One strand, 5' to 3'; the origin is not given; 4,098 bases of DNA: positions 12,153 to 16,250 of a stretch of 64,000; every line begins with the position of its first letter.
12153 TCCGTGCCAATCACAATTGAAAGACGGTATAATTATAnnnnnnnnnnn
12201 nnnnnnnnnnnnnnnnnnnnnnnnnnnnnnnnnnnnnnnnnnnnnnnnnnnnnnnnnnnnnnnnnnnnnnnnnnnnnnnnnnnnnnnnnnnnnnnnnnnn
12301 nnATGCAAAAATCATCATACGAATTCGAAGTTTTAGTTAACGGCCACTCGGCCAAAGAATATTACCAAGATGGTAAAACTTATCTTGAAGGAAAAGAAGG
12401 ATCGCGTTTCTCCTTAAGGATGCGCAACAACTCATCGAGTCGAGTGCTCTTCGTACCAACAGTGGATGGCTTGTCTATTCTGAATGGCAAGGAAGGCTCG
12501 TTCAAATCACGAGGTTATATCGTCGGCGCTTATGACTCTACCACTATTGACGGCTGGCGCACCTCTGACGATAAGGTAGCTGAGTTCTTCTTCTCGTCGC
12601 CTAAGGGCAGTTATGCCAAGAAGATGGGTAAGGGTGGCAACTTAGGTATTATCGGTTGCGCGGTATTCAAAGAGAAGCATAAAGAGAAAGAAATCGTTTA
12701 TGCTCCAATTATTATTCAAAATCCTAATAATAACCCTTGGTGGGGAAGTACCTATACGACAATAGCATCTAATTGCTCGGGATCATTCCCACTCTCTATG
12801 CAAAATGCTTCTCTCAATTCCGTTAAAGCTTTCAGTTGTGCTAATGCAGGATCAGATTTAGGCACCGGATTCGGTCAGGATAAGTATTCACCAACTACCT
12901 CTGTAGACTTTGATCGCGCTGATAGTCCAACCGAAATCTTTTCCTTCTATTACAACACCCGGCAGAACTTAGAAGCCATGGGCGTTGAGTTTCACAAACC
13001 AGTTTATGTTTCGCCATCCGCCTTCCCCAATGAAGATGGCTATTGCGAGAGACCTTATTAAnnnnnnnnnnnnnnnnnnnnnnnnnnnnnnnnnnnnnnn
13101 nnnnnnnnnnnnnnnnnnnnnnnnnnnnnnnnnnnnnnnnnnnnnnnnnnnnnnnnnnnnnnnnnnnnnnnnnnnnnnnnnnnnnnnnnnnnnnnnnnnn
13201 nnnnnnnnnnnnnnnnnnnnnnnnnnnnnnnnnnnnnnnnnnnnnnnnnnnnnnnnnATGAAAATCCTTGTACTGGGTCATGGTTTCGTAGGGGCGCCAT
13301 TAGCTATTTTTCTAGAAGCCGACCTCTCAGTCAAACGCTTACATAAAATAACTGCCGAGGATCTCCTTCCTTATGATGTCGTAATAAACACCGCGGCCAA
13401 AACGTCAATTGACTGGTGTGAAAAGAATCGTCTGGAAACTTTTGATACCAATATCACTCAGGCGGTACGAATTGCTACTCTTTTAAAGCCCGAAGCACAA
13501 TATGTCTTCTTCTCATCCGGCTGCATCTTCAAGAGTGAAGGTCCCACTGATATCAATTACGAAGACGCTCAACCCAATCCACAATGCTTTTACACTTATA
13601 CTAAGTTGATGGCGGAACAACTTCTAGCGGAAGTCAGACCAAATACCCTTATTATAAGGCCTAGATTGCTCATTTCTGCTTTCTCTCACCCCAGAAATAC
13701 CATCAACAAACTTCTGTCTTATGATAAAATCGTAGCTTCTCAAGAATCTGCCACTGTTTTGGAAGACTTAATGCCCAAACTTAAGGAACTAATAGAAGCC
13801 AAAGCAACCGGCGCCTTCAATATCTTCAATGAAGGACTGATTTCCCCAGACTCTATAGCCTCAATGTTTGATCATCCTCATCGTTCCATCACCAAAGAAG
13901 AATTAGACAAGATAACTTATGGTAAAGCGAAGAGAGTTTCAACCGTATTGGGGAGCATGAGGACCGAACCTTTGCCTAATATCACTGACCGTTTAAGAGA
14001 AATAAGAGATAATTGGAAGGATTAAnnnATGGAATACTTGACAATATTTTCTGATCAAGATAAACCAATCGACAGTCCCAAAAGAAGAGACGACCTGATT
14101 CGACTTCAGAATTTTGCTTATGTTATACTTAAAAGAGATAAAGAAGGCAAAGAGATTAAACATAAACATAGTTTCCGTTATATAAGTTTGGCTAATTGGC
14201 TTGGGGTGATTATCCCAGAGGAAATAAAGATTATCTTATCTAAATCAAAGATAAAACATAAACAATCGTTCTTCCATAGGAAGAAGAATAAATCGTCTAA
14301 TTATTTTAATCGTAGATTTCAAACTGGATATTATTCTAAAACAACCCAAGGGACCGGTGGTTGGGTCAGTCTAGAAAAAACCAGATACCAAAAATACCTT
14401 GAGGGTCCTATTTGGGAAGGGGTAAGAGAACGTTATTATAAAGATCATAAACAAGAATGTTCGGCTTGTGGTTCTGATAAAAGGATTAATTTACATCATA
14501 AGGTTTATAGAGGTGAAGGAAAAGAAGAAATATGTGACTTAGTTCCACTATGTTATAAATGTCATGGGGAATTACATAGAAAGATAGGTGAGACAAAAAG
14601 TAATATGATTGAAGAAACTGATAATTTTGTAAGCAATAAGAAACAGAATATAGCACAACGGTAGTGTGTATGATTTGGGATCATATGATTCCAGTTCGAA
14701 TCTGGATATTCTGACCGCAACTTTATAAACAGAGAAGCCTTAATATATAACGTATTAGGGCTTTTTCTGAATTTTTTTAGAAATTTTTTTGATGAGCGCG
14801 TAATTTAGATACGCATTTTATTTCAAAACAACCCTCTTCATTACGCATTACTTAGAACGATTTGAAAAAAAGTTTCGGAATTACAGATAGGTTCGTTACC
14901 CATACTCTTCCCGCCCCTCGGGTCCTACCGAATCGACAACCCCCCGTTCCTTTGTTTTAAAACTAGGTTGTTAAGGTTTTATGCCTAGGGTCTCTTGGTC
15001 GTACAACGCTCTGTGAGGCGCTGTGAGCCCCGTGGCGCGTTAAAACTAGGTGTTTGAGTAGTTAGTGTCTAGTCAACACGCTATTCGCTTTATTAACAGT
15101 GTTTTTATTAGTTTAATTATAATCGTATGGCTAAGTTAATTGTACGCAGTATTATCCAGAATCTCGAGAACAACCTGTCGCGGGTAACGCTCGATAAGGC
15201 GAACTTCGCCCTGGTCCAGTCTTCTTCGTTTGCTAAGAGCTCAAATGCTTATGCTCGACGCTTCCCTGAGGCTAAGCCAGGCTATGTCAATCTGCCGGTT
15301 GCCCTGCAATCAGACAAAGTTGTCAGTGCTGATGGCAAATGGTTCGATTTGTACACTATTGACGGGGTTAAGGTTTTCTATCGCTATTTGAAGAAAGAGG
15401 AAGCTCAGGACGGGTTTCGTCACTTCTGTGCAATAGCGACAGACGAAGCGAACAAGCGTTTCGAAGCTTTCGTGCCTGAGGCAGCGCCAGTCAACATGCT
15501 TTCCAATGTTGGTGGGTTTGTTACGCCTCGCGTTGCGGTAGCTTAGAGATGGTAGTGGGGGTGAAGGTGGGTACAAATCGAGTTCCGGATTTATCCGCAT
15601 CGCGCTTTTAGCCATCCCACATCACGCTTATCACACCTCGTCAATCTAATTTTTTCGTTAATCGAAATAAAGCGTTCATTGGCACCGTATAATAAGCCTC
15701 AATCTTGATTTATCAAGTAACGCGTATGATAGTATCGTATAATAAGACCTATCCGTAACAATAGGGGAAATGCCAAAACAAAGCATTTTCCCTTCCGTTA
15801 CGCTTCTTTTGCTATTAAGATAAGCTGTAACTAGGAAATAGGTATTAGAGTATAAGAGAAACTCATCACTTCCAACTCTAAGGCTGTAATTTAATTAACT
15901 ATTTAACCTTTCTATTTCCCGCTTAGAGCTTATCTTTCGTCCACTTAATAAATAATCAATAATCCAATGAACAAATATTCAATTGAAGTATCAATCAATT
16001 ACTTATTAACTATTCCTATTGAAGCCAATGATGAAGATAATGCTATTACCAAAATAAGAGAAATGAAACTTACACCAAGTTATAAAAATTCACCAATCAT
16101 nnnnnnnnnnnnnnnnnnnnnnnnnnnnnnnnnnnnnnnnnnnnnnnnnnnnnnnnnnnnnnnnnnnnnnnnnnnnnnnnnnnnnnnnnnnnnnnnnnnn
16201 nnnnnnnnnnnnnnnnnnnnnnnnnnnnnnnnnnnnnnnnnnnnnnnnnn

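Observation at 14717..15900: GC-rich (about 48% GC) island inserted immediately 3' of tRNA-Pro, with about 400 nt of structured non-coding DNA, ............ repeats and an orphan ORF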

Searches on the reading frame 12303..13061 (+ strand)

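Call 9: search_protein_families(library=pfam, proteins=[window:12303-13061:+], max_evalue=0.1)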
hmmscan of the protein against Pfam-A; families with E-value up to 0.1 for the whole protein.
window:12303-13061:+ (252 aa): 1 family
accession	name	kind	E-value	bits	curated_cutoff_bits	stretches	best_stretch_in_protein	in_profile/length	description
PF25534.1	DUF7918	-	0.0048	17.4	27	0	7-44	3-49/228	Domain of unknown function (DUF7918)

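Call 10: search_protein_families(library=phrogs, proteins=[window:12303-13061:+], max_evalue=0.1)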
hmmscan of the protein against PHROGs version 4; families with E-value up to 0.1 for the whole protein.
window:12303-13061:+ (252 aa): 0 families

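Call 100: search_protein_families(library=pfam, proteins=[window:12303-13061:+], max_evalue=0.001)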
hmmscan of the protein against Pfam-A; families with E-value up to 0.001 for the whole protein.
window:12303-13061:+ (252 aa): 0 families

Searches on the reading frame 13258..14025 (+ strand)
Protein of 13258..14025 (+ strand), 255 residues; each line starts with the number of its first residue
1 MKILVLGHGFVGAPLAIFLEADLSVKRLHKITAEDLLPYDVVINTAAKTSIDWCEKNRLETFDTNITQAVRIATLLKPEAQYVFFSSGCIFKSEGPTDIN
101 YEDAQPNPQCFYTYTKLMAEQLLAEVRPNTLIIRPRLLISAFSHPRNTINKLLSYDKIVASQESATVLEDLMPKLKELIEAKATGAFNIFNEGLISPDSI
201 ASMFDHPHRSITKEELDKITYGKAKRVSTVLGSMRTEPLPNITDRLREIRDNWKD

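Call 9: search_protein_families(library=pfam, proteins=[window:13258-14025:+], max_evalue=0.1)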
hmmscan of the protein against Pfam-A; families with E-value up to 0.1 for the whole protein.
window:13258-14025:+ (255 aa): 4 families
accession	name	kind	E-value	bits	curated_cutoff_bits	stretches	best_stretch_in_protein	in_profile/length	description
PF04321.23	RmlD_sub_bind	-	4.4e-13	49.4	27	1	38-170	51-178/287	RmlD substrate binding domain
PF01370.27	Epimerase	-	7.2e-13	48.9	20.9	1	17-154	44-187/240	NAD dependent epimerase/dehydratase family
PF07993.18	NAD_binding_4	-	9.1e-06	25.4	20.1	1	39-146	89-212/258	Male sterility protein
PF02719.21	Polysacc_synt_2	-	0.063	12.9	20.2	0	38-74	77-113/293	Polysaccharide biosynthesis protein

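Call 10: search_protein_families(library=phrogs, proteins=[window:13258-14025:+], max_evalue=0.1)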
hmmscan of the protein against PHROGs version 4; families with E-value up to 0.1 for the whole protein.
window:13258-14025:+ (255 aa): 1 family
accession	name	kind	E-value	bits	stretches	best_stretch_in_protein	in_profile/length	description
phrog_540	-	DNA, RNA and nucleotide metabolism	6.8e-10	39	1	37-147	353-469/715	nucleotide-sugar epimerase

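Call 26: find_related_loci(query=window:13258-14022:+, collection=viral_contigs, flank=10000)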
Query window:13258-14022:+ (255 aa) in viral_contigs; peptide patterns used: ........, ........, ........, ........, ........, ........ (x = any residue, [..] = any of these).
110 stretches matched a pattern, but none encodes a relative of the query by tblastn (E <= 1e-3).

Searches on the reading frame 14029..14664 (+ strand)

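Call 9: search_protein_families(library=pfam, proteins=[window:14029-14664:+], max_evalue=0.1)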
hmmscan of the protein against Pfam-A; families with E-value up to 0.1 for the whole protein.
window:14029-14664:+ (211 aa): 3 families
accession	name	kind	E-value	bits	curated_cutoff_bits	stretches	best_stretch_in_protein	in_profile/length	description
PF01844.29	HNH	-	0.00091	19.8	21.4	1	144-184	1-46/47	HNH endonuclease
PF06147.18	DUF968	-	0.02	15.4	27.8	1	140-185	97-145/171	Protein of unknown function (DUF968)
PF18633.7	zf-CCCH_8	-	0.026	15.1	34.6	1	158-175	9-26/28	Zinc-finger antiviral protein (ZAP) zinc finger domain 3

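Call 10: search_protein_families(library=phrogs, proteins=[window:14029-14664:+], max_evalue=0.1)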
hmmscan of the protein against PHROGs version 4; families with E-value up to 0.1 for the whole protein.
window:14029-14664:+ (211 aa): 19 families
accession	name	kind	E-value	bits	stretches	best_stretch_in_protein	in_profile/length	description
phrog_8060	-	unknown function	3e-13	51.1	1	119-187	16-84/213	-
phrog_119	-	DNA, RNA and nucleotide metabolism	3e-09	37.2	1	113-205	176-278/443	HNH endonuclease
phrog_8048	-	DNA, RNA and nucleotide metabolism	2.3e-08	34.6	1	125-201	160-244/273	HNH endonuclease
phrog_5200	-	DNA, RNA and nucleotide metabolism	9.6e-07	29.9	1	121-201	20-103/154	HNH endonuclease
phrog_144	-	DNA, RNA and nucleotide metabolism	1.5e-06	29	1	83-192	44-142/175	HNH endonuclease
phrog_589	-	DNA, RNA and nucleotide metabolism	2.8e-06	28.2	1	96-185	50-141/179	HNH endonuclease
phrog_740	-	DNA, RNA and nucleotide metabolism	2.1e-05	24.7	1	133-184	30-86/332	HNH endonuclease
phrog_1271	-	DNA, RNA and nucleotide metabolism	3.3e-05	24.4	1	125-203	250-331/361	HNH endonuclease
phrog_4581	-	head and packaging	8.8e-05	23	1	116-186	40-112/395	terminase small subunit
phrog_1588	-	unknown function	0.00093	20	1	140-185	35-85/132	-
phrog_8446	-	DNA, RNA and nucleotide metabolism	0.0019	18.9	1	126-185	125-198/211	HNH endonuclease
phrog_22514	-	DNA, RNA and nucleotide metabolism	0.0021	19.2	1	135-185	60-111/187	HNH endonuclease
phrog_7370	-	DNA, RNA and nucleotide metabolism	0.0023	19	1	132-196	32-94/115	HNH endonuclease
phrog_7566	-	unknown function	0.003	18.8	1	135-190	6-64/96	-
phrog_7785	-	DNA, RNA and nucleotide metabolism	0.003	18.5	1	132-206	65-135/147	HNH endonuclease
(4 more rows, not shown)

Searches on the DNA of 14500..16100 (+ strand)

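Call 8: search_dna_similar(query=window:14717-15960:+, collection=phages, mode=distant, max_rows=30)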
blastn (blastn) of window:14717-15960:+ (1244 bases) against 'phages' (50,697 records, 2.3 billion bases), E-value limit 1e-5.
No match.

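Call 11: search_rna_families(source=window, start=14500, end=16100, threshold=evalue, max_evalue=10, show_alignments=3)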
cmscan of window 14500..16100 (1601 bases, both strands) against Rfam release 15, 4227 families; matches with E-value up to 10: 7.
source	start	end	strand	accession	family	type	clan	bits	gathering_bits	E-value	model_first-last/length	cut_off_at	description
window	14644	14714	+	RF00005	tRNA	Gene; tRNA;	CL00001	65.7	29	1.2e-13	1-71/71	no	tRNA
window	14642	14746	+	RF02435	SpF41_sRNA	Gene; sRNA;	-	27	52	0.13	1-105/105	no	Streptococcus sRNA SpF41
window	14760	14873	+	RF04088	MIR812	Gene; miRNA;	-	22.6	80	8.9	44-162/205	no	MIR812 microRNA precursor family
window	14691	14777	+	RF00121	MicC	Gene; sRNA;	-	19.1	90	8.3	1-123/123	no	MicC RNA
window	14731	14835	-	RF03866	mir-1889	Gene; miRNA;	-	16.5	80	3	1-128/128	no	mir-1889 microRNA precursor family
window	15641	15794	-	RF02060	STnc410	Gene; sRNA;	-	15.7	50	1.8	1-158/158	no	Enterobacterial sRNA STnc410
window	14672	14813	+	RF03117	bCoV-5UTR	Cis-reg;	CL00116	12.7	111.6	1.6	1-307/307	no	Betacoronavirus 5'UTR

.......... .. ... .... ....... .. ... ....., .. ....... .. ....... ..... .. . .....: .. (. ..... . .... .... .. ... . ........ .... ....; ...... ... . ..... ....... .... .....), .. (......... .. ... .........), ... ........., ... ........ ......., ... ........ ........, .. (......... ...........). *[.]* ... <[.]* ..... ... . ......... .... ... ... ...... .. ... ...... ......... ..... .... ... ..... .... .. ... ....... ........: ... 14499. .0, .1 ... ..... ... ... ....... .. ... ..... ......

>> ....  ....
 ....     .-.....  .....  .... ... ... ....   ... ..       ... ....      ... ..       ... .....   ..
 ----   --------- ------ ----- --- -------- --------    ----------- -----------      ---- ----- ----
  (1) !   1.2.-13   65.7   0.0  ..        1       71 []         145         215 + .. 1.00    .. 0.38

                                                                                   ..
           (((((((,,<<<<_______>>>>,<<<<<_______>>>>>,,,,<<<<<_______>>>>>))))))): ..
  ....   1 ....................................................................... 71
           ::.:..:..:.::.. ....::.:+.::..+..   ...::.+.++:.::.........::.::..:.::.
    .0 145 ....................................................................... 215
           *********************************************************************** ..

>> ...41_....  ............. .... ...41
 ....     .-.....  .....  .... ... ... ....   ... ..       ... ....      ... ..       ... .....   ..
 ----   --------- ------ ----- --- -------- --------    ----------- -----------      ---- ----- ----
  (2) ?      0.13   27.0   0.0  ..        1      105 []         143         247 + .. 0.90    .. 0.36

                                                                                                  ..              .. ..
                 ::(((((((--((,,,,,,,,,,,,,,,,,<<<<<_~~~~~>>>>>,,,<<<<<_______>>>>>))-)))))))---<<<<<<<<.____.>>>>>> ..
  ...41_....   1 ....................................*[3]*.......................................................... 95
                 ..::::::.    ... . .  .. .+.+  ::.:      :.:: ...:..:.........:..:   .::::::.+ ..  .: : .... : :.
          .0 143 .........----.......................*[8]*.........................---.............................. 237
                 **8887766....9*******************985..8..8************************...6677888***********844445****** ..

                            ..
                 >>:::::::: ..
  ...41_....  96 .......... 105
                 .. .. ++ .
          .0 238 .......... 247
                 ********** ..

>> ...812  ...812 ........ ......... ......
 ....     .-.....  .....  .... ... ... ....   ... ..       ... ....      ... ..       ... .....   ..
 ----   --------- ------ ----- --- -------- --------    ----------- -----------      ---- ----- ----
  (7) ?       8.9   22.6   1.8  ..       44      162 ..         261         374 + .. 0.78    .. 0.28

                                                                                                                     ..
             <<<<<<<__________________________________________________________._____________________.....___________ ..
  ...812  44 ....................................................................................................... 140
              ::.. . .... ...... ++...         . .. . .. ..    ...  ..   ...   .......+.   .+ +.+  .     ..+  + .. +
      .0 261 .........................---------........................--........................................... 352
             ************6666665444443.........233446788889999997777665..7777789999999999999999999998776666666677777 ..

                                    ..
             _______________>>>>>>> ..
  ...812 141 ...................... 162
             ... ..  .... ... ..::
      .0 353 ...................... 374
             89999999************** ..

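Call 90: search_rna_families(sources=[L014, L013, L015, L012], threshold=evalue, max_evalue=1)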
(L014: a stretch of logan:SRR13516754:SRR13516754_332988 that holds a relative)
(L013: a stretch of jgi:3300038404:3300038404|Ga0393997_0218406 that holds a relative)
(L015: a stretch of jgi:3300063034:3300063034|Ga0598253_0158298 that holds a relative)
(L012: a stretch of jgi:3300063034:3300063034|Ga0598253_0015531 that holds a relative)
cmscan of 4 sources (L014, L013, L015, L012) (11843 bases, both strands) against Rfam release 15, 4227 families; matches with E-value up to 1: 6.
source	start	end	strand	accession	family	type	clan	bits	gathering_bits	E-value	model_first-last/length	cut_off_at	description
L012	305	376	-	RF00005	tRNA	Gene; tRNA;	CL00001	54.4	29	1.1e-09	1-71/71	no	tRNA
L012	187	257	-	RF00005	tRNA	Gene; tRNA;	CL00001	46.1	29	2.2e-07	1-71/71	no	tRNA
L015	1626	1722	+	RF03747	mir-4536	Gene; miRNA;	-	26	76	0.42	1-88/88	no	mir-4536 microRNA precursor family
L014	1567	1675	+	RF04208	MIR8742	Gene; miRNA;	-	24.8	130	0.13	16-117/131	no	MIR8742 microRNA precursor family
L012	447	512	+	RF04351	Plastid-psbl-rps4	Cis-reg;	-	22.2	68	0.71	1-53/53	no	Plastid-psbl-rps4 3UTR RNA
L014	1552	1684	-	RF04208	MIR8742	Gene; miRNA;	-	22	130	0.8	1-131/131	no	MIR8742 microRNA precursor family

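Call 91: search_rna_families(source=L008, start=9000, end=11500, threshold=evalue, max_evalue=1)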
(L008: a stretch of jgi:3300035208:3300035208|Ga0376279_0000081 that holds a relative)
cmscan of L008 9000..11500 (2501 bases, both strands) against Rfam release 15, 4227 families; matches with E-value up to 1: 3.
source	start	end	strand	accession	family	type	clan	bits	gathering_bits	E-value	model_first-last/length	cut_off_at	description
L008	11117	11225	-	RF03762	MIR859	Gene; miRNA;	-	32.6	130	0.0012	1-128/128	no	MIR859 microRNA precursor family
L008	11117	11225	+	RF04208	MIR8742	Gene; miRNA;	-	24.9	130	0.026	16-117/131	no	MIR8742 microRNA precursor family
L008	11112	11231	-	RF04208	MIR8742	Gene; miRNA;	-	20.9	130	0.34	1-131/131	no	MIR8742 microRNA precursor family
